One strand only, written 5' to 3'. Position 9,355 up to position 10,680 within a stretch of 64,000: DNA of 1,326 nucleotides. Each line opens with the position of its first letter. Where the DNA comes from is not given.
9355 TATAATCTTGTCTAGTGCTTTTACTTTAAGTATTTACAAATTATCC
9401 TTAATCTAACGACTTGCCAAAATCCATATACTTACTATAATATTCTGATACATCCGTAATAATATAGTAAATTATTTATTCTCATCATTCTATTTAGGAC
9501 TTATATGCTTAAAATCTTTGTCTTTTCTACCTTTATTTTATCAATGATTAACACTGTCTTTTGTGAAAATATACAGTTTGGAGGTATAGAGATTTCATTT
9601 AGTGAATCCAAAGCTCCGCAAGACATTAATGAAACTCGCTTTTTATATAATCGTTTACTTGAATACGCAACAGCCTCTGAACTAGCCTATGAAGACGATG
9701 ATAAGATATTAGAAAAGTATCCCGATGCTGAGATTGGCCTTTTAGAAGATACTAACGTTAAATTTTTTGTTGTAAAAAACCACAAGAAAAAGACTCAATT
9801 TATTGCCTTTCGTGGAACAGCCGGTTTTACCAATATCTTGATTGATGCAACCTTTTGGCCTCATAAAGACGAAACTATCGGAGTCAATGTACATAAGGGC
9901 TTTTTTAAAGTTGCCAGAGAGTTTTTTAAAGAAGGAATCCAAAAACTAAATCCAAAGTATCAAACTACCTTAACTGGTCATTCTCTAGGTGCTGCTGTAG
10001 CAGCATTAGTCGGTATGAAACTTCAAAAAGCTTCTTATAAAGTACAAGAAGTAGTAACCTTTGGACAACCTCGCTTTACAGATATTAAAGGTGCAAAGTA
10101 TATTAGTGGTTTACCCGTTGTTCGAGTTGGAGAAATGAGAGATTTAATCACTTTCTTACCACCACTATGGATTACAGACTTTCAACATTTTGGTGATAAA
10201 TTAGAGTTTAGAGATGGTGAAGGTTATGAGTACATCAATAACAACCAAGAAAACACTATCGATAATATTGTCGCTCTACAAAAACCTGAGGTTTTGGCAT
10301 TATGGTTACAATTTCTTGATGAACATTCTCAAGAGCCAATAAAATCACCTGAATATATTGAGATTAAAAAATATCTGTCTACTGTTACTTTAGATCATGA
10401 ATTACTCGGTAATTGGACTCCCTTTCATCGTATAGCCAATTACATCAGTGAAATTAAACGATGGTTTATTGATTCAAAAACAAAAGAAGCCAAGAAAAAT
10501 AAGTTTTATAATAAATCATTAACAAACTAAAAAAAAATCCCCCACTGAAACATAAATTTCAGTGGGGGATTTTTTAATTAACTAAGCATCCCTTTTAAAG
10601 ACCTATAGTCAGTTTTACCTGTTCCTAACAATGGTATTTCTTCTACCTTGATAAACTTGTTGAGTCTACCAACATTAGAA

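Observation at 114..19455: A 19-kb lipid-harvesting neighbourhood of secreted lipases, an LplT/Aas-type re-acylation machine and a beta-oxidation operon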

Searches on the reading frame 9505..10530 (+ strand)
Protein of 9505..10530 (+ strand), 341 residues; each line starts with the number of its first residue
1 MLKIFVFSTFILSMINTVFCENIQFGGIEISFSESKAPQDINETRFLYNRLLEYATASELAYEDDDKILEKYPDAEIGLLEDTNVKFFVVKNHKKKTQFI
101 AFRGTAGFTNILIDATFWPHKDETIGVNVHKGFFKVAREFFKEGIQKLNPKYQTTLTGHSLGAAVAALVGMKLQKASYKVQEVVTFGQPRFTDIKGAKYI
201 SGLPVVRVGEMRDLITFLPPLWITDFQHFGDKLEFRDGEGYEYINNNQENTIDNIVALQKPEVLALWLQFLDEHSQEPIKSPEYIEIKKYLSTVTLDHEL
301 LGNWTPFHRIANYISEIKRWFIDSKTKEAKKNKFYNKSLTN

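Call 4: search_protein_families(library=pfam, proteins=[window:9505-10530:+])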
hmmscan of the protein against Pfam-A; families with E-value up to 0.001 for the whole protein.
window:9505-10530:+ (341 aa): 1 family
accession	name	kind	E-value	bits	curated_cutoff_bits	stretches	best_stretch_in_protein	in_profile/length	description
PF01764.32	Lipase_3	-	1.6e-20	73.9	22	1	99-220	1-137/140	Lipase (class 3)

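Call 6: search_protein_families(library=ncbifam, proteins=[window:9505-10530:+], max_evalue=0.01)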
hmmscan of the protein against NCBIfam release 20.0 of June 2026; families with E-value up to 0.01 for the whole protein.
window:9505-10530:+ (341 aa): 2 families
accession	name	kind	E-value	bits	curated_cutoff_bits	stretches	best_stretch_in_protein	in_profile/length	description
NF047388.1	SA1320_fam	subfamily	5e-06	25.2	230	1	99-184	4-78/644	SA1320 family protein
NF052630.1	Rlip_lipase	equivalog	0.00042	19.4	440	1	135-190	106-166/357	secreted effector lipase Rlip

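Call 76: search_solved_structures(query=window:9505-10530:+, max_evalue=0.01, show_alignments=1)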
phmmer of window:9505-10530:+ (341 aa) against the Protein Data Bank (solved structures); distinct sequences matched with E-value up to 0.01: 26.
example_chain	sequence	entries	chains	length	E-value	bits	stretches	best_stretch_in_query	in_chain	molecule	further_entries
1lgy_A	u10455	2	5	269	3.1e-15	59.5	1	78-239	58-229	TRIACYLGLYCEROL LIPASE | LIPASE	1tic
6qpr_A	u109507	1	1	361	3.9e-15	59.1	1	79-237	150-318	Lipase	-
6qpp_A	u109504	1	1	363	4e-15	59.1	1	79-237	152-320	Lipase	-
3tgl_A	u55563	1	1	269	6.5e-15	58.4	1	79-237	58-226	TRIACYL-GLYCEROL ACYLHYDROLASE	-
1tgl_A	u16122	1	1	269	1.6e-14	57.2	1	79-237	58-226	TRIACYL-GLYCEROL ACYLHYDROLASE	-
4tgl_A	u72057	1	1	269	1.6e-14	57.2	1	79-237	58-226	TRIACYL-GLYCEROL ACYLHYDROLASE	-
5tgl_A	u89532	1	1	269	1.6e-14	57.2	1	79-237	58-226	LIPASE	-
6a0w_A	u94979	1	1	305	2.8e-14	56.3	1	62-222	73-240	Lipase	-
2hl6_A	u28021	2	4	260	2.1e-13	53.4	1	45-201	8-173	Feruloyl esterase A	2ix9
1usw_A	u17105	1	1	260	2.1e-13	53.4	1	45-201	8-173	FERULOYL ESTERASE A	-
1uwc_A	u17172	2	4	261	2.2e-13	53.4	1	45-201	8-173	FERULOYL ESTERASE A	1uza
2bjh_A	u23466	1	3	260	5.6e-13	52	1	45-201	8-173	FERULOYL ESTERASE A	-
3ngm_A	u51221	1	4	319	7.1e-10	41.8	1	83-233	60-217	Extracellular lipase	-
5ch8_A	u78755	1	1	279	4.8e-09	39.1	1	84-202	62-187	Mono- and diacylglycerol lipase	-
1tia_A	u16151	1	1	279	4.8e-09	39.1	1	84-202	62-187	LIPASE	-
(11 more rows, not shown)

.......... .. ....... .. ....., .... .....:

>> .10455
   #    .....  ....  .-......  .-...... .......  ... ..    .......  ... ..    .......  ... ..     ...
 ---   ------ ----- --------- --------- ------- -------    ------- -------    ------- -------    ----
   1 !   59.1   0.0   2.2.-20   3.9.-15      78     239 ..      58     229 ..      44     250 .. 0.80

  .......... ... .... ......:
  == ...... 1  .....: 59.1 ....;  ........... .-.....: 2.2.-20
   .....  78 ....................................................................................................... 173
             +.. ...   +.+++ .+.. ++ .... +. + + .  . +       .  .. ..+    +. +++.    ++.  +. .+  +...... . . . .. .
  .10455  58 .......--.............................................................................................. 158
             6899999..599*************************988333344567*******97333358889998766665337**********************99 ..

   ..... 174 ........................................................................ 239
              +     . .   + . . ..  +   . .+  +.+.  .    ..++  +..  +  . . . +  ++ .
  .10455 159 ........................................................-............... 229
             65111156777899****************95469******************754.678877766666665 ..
